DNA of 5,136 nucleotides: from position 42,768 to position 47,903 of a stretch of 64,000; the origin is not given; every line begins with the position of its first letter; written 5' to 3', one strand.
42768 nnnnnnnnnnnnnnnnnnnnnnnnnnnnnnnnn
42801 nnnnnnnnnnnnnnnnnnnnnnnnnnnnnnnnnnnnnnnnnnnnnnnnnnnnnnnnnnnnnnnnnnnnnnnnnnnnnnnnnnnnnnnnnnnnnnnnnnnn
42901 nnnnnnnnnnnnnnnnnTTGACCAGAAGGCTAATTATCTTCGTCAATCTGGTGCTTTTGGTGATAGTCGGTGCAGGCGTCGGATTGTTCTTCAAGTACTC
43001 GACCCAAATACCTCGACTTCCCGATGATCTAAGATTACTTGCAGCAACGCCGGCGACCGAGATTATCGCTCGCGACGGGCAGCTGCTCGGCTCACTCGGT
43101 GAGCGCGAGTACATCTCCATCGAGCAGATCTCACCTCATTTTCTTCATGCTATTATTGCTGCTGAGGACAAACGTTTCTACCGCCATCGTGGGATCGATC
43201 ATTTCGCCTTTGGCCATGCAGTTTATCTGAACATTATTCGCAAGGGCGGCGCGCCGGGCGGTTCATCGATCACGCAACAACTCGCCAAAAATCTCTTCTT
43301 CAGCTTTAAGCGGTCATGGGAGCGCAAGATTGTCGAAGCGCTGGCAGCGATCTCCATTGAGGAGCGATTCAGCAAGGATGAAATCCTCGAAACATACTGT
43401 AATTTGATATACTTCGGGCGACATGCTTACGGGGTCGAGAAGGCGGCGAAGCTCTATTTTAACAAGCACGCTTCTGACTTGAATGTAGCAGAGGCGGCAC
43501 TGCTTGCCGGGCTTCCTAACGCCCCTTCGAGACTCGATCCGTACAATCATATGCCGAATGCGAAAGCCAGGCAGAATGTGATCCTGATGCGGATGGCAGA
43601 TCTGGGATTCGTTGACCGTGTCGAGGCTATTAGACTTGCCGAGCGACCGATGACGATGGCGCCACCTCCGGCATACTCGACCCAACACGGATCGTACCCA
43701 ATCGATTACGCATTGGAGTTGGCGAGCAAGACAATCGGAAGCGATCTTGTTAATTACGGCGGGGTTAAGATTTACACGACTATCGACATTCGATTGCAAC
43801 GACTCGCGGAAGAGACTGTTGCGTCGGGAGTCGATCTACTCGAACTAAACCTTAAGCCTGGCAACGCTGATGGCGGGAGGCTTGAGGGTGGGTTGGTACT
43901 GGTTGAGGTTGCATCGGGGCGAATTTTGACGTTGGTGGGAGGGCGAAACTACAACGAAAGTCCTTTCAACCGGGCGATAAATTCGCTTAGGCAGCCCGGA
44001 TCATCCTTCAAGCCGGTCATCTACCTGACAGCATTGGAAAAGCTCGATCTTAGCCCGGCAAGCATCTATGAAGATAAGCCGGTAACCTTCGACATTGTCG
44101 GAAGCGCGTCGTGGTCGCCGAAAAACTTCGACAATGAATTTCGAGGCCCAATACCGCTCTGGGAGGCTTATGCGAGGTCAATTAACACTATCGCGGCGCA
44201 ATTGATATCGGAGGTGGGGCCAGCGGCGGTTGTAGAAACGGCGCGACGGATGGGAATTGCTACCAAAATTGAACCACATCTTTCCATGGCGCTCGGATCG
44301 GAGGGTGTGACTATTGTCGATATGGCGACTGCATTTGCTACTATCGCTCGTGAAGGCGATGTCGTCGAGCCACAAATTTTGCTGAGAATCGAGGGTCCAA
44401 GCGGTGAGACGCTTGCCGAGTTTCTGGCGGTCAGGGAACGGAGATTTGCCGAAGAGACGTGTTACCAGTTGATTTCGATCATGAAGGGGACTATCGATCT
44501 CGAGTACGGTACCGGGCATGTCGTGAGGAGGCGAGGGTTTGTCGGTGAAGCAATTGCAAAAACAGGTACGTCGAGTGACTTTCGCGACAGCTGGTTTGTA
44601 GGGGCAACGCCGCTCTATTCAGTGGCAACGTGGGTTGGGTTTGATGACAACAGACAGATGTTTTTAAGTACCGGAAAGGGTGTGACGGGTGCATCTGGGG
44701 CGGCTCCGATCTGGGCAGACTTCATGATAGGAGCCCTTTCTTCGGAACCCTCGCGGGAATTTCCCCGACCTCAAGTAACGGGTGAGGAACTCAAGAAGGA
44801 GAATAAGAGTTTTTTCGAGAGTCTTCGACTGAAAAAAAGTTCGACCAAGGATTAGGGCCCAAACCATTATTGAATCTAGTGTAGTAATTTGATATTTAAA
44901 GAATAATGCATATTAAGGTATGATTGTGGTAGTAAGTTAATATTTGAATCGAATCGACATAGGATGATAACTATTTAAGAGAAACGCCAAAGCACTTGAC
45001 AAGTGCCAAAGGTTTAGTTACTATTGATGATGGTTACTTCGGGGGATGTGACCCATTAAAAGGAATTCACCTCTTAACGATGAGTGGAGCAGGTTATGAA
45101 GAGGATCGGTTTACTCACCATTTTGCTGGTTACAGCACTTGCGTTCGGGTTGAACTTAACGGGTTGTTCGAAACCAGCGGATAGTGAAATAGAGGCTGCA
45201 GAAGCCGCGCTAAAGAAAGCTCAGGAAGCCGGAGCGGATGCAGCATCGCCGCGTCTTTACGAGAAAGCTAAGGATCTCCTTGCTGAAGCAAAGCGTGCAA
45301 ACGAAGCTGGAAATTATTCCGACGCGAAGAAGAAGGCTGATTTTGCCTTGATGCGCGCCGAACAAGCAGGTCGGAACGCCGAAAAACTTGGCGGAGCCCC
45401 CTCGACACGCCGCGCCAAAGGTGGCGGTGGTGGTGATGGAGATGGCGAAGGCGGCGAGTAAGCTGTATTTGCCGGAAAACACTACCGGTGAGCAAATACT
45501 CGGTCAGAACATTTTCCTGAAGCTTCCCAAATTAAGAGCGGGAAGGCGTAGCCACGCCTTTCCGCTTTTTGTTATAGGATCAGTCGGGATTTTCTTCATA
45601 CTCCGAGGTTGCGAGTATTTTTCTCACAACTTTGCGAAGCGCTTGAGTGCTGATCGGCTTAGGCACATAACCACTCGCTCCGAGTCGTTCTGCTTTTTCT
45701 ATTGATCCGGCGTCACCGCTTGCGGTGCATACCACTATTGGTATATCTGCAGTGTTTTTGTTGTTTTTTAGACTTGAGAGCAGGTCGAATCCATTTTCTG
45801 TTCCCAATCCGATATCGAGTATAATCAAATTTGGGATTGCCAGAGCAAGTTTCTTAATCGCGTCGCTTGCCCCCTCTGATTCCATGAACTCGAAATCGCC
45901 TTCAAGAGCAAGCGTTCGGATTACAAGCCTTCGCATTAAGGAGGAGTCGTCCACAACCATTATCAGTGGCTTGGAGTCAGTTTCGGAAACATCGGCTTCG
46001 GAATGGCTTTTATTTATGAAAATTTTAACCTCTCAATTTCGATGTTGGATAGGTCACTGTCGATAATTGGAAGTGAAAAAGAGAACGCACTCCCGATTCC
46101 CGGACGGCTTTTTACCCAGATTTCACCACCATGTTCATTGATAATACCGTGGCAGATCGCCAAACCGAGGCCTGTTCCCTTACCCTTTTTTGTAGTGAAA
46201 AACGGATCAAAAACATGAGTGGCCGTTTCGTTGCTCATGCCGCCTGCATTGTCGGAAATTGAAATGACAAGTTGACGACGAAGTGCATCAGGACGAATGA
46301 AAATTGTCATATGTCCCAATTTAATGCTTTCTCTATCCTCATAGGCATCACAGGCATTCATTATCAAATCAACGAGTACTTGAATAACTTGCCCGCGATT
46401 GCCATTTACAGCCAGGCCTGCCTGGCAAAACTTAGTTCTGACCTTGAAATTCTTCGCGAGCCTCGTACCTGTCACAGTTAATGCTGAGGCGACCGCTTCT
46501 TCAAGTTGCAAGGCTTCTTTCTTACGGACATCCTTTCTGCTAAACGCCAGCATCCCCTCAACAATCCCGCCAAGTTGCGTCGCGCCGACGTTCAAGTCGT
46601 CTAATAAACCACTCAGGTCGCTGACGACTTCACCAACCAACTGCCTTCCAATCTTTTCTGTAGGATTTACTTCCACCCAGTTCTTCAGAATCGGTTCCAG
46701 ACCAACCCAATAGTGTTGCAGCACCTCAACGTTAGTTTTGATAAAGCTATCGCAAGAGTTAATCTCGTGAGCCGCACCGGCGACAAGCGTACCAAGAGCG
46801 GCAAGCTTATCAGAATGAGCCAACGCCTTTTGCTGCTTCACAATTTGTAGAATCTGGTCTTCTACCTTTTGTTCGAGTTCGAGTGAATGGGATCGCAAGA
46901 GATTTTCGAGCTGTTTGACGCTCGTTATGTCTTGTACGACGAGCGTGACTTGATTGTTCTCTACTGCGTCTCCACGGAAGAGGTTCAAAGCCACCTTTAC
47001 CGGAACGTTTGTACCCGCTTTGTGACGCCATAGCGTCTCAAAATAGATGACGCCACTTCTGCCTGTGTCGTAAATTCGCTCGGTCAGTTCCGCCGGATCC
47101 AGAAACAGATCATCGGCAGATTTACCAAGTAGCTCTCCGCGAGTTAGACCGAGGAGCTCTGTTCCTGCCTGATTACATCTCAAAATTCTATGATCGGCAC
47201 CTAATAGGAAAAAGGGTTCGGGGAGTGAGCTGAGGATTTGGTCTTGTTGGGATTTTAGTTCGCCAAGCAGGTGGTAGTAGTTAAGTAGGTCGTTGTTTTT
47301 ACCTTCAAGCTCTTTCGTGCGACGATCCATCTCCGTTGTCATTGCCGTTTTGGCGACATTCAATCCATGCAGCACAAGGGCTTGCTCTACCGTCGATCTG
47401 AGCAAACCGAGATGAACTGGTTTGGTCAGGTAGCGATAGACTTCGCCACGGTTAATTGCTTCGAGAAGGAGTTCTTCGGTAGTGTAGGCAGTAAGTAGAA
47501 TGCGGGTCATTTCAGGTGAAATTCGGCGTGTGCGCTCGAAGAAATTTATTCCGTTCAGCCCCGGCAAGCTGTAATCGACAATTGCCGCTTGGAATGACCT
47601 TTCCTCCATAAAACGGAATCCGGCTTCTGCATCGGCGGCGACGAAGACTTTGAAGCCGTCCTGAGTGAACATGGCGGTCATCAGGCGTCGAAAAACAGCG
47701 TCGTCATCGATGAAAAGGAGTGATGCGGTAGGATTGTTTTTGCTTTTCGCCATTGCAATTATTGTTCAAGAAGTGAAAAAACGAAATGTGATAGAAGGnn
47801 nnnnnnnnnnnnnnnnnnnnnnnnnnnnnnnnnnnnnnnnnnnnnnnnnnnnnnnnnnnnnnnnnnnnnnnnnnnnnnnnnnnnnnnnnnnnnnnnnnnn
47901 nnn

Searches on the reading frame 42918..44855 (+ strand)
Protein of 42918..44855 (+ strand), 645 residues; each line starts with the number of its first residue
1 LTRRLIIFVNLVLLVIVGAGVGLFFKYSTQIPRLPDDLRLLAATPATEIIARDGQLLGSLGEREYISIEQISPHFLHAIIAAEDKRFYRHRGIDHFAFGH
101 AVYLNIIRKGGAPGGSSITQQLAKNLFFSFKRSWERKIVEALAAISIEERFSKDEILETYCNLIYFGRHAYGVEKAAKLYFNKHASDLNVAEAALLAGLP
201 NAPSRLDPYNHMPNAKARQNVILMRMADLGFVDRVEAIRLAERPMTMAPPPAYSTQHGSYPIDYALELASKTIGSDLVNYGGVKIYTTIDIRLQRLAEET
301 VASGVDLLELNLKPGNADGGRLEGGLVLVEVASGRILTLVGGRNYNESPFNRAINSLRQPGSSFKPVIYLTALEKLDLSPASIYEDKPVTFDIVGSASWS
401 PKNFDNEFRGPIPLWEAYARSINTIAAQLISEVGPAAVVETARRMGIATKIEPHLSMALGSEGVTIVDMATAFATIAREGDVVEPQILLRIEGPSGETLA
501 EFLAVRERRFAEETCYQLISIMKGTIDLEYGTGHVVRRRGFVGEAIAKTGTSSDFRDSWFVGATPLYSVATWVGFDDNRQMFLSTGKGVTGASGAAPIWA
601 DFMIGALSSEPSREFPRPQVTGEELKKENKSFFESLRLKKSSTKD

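Call 19: search_protein_families(library=pfam, proteins=[window:42918-44855:+], max_evalue=0.01)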
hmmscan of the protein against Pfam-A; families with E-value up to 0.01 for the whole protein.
window:42918-44855:+ (645 aa): 2 families
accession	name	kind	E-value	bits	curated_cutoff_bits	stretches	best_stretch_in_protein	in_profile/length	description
PF00912.28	Transgly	-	6e-61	205.4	27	1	59-226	7-177/178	Transglycosylase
PF00905.27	Transpeptidase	-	7.8e-20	71.7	22.1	1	324-565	1-266/299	Penicillin binding protein transpeptidase domain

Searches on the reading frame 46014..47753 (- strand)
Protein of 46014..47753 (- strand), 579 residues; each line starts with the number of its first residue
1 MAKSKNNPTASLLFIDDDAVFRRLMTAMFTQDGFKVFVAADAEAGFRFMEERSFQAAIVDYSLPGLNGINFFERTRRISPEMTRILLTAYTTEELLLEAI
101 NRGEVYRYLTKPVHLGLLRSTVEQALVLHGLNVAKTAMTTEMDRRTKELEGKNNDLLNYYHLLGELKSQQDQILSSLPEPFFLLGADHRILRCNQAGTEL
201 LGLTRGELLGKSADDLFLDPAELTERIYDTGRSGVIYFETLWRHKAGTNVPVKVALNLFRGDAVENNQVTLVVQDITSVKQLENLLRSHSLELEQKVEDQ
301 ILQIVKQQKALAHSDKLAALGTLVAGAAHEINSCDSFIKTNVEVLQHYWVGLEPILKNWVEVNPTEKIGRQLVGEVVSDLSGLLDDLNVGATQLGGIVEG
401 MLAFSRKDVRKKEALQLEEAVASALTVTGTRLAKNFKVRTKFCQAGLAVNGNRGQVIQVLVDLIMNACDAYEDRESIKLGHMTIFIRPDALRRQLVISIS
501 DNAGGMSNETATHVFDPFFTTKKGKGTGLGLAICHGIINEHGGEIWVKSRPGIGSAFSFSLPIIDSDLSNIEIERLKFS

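Call 19: search_protein_families(library=pfam, proteins=[window:46014-47753:-], max_evalue=0.01)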
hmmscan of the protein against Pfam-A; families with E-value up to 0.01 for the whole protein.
window:46014-47753:- (579 aa): 6 families
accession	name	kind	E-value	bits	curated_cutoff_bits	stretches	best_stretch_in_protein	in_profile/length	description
PF02518.31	HATPase_c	-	2e-21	77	26.4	1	454-563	4-109/111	Histidine kinase-, DNA gyrase B-, and HSP90-like ATPase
PF00072.30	Response_reg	-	5e-19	68.9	30.2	1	13-122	2-110/111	Response regulator receiver domain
PF13426.13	PAS_9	-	1.1e-14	54.9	27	1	178-277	1-102/103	PAS domain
PF00989.32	PAS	-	2.2e-08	34.5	22.6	1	171-276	4-113/113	PAS fold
PF08448.16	PAS_4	-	2e-06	28.5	23.1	1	174-225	1-54/110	PAS fold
PF13188.13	PAS_8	-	3.1e-05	24.1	21.8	1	172-221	5-55/65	PAS domain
